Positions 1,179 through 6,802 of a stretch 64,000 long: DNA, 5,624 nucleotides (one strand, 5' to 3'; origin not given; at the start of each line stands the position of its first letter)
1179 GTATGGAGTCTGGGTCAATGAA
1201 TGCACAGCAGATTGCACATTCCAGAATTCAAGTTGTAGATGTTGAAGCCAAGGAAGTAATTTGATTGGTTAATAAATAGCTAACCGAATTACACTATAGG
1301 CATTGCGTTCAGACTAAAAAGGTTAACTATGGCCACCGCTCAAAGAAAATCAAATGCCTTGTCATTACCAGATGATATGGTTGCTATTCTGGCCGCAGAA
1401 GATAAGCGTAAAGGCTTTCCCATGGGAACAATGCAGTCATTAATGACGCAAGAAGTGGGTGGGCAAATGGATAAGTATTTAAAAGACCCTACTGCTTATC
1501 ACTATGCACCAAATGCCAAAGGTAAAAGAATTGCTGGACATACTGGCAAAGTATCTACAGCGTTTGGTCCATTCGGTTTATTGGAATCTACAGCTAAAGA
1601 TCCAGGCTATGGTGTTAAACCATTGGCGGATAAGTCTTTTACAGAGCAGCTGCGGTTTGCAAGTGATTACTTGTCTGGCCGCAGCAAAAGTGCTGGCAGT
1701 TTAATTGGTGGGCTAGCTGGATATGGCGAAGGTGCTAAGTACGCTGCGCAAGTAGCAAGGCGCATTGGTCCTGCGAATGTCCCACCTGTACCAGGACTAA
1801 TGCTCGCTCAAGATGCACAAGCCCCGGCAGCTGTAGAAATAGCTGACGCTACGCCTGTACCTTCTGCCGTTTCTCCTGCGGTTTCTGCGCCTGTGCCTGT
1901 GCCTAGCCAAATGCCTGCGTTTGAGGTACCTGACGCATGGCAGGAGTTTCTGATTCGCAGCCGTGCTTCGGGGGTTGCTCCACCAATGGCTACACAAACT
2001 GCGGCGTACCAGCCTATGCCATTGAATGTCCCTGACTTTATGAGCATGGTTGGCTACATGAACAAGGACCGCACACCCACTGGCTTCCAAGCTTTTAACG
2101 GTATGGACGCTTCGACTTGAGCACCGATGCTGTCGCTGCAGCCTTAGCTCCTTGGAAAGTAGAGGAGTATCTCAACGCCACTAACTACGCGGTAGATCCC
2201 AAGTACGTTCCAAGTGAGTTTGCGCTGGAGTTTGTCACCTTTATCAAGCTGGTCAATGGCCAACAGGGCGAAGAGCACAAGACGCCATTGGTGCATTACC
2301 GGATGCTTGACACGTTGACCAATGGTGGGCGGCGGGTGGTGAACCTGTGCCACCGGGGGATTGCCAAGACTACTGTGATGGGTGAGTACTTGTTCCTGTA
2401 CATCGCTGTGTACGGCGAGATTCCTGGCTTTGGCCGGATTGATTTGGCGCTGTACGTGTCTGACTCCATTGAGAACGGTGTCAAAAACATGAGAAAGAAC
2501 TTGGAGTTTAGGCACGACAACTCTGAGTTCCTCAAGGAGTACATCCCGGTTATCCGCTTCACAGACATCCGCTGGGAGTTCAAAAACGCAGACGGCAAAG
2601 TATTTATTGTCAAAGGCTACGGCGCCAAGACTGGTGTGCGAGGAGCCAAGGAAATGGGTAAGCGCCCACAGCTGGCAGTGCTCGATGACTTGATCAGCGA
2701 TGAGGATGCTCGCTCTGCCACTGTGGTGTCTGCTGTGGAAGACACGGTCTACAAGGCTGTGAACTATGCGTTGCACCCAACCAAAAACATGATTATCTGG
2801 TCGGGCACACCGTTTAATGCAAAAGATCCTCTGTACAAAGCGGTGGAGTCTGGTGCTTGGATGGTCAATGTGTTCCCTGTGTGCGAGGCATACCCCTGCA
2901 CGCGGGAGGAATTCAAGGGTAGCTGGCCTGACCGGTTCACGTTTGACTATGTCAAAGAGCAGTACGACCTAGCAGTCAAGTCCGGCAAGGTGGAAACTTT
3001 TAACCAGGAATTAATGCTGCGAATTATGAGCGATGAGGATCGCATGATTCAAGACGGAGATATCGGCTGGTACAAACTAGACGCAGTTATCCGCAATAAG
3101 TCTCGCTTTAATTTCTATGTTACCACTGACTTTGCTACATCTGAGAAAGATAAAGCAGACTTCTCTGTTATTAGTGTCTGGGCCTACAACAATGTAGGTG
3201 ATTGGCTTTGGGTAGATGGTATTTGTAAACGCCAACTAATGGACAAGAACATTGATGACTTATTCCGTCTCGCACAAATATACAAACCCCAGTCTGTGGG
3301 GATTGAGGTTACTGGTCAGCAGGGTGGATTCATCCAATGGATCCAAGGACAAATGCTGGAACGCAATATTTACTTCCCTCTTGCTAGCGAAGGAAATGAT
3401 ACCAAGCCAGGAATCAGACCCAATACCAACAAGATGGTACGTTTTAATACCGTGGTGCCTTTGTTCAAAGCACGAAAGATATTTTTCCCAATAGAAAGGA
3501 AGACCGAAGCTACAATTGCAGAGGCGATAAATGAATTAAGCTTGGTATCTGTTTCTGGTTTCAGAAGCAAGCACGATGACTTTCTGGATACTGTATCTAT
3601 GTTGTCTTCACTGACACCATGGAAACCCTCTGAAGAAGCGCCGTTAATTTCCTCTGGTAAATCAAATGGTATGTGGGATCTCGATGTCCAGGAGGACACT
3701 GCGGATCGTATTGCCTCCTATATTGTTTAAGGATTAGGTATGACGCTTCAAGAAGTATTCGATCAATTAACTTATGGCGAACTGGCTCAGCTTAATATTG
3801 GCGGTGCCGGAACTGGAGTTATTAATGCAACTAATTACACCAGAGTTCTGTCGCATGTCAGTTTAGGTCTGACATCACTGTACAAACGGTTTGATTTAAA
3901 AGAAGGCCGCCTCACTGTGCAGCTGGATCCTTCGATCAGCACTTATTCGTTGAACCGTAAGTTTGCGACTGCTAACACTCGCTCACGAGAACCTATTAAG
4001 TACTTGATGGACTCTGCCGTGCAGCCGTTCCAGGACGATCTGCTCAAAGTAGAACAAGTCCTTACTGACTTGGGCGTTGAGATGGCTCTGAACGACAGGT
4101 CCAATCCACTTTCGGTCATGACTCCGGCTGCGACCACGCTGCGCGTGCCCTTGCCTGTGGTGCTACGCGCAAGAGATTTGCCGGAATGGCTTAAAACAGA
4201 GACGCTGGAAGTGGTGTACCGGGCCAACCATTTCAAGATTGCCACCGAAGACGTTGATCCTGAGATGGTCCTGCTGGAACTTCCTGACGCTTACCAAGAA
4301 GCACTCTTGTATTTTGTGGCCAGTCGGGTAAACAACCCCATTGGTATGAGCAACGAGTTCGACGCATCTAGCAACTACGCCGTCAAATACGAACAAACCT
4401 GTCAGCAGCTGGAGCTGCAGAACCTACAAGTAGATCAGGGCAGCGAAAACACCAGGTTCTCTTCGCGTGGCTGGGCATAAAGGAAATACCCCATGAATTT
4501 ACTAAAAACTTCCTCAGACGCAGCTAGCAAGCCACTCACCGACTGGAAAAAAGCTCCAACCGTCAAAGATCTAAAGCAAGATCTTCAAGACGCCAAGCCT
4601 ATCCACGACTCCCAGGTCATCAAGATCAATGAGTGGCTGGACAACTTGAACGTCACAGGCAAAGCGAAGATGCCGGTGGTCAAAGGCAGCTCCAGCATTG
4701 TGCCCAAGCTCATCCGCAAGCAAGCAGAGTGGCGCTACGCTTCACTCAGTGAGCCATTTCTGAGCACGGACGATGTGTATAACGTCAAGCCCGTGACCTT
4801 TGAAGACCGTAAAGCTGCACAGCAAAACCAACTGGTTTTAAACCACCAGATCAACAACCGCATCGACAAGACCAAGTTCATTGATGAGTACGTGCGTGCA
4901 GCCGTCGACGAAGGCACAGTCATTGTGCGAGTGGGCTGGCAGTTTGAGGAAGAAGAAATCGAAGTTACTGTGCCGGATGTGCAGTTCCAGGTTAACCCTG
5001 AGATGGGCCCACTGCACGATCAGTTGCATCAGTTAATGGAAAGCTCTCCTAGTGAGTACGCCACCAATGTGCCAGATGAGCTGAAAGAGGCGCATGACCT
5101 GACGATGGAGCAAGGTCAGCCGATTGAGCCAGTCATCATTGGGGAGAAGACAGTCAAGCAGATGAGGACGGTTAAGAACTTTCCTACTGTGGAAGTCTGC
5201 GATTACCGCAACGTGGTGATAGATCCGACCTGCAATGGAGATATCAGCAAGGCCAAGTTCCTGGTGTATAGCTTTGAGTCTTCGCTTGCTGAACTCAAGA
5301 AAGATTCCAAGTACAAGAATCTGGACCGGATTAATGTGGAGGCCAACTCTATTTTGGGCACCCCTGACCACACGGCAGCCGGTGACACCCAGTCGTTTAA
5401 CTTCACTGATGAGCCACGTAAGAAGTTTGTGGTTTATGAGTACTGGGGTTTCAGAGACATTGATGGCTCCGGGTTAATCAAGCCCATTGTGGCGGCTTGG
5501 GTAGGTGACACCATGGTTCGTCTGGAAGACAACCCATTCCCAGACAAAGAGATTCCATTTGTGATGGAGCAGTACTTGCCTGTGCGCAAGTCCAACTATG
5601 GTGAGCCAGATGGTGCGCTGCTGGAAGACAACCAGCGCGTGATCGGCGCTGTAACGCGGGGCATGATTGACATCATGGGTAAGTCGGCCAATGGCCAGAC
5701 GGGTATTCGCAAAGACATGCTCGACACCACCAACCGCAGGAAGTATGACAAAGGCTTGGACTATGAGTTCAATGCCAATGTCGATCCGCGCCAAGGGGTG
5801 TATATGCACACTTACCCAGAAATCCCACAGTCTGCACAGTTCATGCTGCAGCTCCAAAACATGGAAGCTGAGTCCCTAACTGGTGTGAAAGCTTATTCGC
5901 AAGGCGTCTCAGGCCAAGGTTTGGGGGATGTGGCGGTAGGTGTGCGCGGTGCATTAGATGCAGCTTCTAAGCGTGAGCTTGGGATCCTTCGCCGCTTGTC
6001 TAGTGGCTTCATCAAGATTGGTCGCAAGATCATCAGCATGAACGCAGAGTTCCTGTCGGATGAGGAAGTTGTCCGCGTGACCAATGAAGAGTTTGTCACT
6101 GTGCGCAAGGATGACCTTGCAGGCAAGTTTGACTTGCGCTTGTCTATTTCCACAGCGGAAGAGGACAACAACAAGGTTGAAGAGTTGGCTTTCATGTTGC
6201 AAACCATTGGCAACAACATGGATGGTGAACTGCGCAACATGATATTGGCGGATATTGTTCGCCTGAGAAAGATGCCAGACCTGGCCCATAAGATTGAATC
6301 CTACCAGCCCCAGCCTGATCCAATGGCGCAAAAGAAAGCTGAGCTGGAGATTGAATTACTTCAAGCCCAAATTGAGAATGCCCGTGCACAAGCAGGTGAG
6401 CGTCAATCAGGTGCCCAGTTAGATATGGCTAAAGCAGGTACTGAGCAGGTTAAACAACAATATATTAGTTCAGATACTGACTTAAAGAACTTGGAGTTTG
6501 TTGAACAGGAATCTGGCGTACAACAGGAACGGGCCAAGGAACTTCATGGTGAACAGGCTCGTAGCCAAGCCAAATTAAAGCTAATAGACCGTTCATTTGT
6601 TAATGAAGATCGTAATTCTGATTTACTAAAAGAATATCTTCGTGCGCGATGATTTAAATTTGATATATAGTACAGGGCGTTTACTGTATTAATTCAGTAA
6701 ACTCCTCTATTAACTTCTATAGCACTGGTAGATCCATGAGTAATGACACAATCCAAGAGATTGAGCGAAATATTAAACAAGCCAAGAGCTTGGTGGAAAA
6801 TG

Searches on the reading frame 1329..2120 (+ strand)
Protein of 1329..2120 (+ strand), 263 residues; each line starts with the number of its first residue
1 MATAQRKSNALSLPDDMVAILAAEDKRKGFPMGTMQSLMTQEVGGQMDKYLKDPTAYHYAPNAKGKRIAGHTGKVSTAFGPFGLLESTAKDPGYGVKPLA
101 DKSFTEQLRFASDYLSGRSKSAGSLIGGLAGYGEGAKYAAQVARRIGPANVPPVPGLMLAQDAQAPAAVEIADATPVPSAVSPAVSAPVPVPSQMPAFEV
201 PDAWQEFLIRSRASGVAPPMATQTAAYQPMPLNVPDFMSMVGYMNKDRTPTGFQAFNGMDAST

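Call 11: search_protein_families(library=phrogs, proteins=[window:1329-2120:+], max_evalue=0.001)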
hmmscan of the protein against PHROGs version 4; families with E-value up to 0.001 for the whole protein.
window:1329-2120:+ (263 aa): 1 family
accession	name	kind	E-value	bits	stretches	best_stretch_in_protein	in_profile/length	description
phrog_19855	-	head and packaging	4.9e-05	22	1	62-137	1088-1159/1257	virion structural protein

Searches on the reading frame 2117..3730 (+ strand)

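Call 11: search_protein_families(library=phrogs, proteins=[window:2117-3730:+], max_evalue=0.001)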
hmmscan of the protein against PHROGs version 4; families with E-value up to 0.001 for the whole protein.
window:2117-3730:+ (537 aa): 2 families
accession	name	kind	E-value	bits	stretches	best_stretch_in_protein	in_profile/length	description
phrog_38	-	head and packaging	1.2e-95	322.7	1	38-526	272-729/760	terminase large subunit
phrog_5573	-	head and packaging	8.3e-09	36.2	1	321-504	75-238/250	terminase large subunit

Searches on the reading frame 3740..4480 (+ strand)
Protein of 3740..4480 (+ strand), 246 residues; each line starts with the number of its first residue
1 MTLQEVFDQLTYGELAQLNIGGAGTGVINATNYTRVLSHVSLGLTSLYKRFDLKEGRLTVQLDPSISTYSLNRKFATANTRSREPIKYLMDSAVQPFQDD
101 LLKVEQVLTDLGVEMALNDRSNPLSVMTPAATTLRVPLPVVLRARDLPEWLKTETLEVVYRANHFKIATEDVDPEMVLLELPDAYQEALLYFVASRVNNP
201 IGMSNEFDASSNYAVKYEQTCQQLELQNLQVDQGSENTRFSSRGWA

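Call 11: search_protein_families(library=phrogs, proteins=[window:3740-4480:+], max_evalue=0.001)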
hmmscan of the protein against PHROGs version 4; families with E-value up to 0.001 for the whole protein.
window:3740-4480:+ (246 aa): 1 family
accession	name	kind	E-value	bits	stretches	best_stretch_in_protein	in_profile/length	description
phrog_2125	-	head and packaging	2.3e-65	221.5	1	1-245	1-233/234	virion structural protein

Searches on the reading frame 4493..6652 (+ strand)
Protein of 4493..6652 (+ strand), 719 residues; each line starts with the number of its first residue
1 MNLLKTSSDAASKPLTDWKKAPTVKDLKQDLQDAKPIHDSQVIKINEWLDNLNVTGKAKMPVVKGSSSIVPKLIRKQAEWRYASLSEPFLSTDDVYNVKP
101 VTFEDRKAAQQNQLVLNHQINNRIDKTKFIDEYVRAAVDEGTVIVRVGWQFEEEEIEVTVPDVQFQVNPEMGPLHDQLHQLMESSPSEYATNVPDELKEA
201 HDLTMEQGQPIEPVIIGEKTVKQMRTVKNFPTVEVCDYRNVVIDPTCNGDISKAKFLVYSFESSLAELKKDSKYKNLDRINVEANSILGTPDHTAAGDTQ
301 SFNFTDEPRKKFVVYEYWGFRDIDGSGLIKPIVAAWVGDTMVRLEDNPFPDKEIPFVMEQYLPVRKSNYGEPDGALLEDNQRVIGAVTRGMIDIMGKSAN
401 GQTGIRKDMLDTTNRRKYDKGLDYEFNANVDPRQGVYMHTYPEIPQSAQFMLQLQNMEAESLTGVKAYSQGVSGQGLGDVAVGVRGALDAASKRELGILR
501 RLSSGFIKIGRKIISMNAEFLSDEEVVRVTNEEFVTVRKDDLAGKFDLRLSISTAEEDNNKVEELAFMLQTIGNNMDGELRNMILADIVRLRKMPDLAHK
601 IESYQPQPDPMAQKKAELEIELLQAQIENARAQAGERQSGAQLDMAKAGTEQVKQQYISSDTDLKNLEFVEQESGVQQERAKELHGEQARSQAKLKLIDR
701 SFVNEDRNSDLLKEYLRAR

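Call 11: search_protein_families(library=phrogs, proteins=[window:4493-6652:+], max_evalue=0.001)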
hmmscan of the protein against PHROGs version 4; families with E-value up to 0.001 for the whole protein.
window:4493-6652:+ (719 aa): 2 families
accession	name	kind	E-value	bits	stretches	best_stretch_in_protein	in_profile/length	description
phrog_1216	-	head and packaging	9e-246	818.8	1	10-704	3-674/714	portal protein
phrog_156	-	head and packaging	1e-19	71.5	1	233-692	150-657/681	portal protein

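Call 56: search_dna_similar(query=window:4493-6652:+, collection=phages, mode=protein, max_rows=25)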
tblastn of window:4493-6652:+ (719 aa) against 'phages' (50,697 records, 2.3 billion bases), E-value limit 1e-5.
Records with a match: 485; places in all: 488; records where one place covers at least 80% of the query: 470.
Best place of each record, by identity: 60-80% 15; <60% 470.
By first word of the organism name: Vibrio 109; Pseudomonas 103; Escherichia 68; Klebsiella 29; Erwinia 21; Achromobacter 17; Rhizobium 16; Pectobacterium 14; Salmonella 11; Stenotrophomonas 10; and 25 more.
By host as written in the record: - 82; Pseudomonas aeruginosa 39; Escherichia coli 28; Vibrio breoganii 15; Klebsiella pneumoniae 14; Pseudomonas aeruginosa ATCC 27853 12; Achromobacter xylosoxidans I2BC 12; Pseudomonas aeruginosa PAO1 11; and 133 more.
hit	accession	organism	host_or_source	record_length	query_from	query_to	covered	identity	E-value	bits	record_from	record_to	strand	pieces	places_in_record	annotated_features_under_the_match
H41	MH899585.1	Klebsiella phage Pylas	Klebsiella pneumoniae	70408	4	699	97%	60.1%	0e+0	820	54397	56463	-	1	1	putative portal protein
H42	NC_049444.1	Klebsiella phage Pylas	Klebsiella pneumoniae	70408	4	699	97%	60.1%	0e+0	820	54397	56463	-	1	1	portal protein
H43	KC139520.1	Salmonella phage FSL SP-076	Salmonella enterica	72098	15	699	95%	60.8%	0e+0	822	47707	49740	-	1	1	hypothetical protein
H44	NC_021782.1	Salmonella phage FSL SP-076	Salmonella enterica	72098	15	699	95%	60.8%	0e+0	822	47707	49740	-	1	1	portal protein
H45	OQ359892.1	Salmonella phage vB_SenP_UTK0002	Salmonella enterica subsp. enterica ...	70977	15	699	95%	60.8%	0e+0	822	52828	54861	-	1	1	portal (connector) protein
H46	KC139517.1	Salmonella phage FSL SP-058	Salmonella enterica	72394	15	699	95%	60.8%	0e+0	822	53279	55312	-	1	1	hypothetical protein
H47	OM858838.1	Shigella phage B2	Shigella flexneri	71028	15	699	95%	60.8%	0e+0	822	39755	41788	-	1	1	portal protein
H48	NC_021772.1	Salmonella phage FSL SP-058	Salmonella enterica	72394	15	699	95%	60.8%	0e+0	822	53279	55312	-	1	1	portal protein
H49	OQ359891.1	Salmonella phage vB_SenP_UTK0001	Salmonella enterica subsp. enterica ...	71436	15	699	95%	60.8%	0e+0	822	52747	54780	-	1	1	portal (connector) protein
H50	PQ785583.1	Salmonella phage As2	Salmonella enterica subsp. enterica ...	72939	15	699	95%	60.8%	0e+0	820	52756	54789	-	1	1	portal (connector) protein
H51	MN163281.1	Klebsiella phage KpCHEMY26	Klebsiella pneumoniae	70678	4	699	97%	59.8%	0e+0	808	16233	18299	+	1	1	putative portal protein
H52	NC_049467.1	Klebsiella phage KpCHEMY26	Klebsiella pneumoniae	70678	4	699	97%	59.8%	0e+0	808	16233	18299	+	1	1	portal protein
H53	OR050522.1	Salmonella phage SP154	Salmonella enterica subsp. enterica ...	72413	15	699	95%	60.7%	0e+0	821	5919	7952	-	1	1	portal (connector) protein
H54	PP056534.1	Klebsiella phage MY01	Klebsiella pneumoniae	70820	4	699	97%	59.7%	0e+0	806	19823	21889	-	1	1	portal protein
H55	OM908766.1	Salmonella phage S5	Salmonella sp.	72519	15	699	95%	60.6%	0e+0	821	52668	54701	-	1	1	none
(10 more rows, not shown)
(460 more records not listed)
